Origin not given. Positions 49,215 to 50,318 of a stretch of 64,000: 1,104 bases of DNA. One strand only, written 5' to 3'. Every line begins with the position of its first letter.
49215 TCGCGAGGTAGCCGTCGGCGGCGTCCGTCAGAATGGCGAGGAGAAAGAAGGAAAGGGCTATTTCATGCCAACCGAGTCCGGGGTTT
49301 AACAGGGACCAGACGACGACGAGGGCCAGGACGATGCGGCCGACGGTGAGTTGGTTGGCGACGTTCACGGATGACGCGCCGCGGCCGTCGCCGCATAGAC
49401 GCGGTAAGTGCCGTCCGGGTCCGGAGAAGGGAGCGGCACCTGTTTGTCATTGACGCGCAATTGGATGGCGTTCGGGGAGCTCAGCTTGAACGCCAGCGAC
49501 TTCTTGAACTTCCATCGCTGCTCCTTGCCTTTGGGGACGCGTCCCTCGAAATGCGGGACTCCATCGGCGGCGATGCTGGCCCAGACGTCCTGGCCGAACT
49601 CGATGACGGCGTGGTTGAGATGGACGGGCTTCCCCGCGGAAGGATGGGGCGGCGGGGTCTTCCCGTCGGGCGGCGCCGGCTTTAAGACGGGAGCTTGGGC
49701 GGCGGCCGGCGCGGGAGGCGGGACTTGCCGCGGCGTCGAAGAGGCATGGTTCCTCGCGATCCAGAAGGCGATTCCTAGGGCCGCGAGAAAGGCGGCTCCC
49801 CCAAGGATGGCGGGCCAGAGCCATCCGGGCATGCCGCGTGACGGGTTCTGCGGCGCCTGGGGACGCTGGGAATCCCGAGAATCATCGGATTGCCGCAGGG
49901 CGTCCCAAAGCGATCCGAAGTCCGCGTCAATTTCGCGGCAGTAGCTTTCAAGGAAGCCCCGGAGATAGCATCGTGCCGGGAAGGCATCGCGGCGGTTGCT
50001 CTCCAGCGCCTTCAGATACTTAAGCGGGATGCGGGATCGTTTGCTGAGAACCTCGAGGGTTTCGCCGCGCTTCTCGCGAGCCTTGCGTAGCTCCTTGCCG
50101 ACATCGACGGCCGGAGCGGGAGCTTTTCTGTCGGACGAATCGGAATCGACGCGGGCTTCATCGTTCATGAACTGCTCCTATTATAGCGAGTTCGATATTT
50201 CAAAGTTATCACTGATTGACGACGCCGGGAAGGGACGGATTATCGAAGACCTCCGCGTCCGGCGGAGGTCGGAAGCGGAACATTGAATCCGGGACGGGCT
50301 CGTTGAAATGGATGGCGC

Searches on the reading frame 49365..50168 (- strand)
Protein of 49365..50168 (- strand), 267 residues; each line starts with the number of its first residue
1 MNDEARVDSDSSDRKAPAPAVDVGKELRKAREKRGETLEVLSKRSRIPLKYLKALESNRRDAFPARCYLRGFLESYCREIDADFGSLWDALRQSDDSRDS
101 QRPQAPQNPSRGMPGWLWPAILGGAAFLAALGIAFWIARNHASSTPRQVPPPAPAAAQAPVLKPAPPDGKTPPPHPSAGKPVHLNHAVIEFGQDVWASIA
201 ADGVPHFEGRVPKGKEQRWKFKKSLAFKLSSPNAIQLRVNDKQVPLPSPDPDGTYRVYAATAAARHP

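Call 44: search_protein_families(library=pfam, proteins=[window:49365-50168:-], max_evalue=0.001)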
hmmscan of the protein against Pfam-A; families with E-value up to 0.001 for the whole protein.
window:49365-50168:- (267 aa): 3 families
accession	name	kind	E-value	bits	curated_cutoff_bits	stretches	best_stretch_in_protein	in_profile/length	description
PF13413.12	HTH_25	-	1.1e-16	60.8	24.6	1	27-83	2-58/62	Helix-turn-helix domain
PF13464.11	RodZ_C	-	6.5e-10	39.3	23.9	1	188-254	1-68/72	RodZ C-terminal domain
PF12844.13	HTH_19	-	0.00032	21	30.2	1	24-64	1-40/64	Helix-turn-helix domain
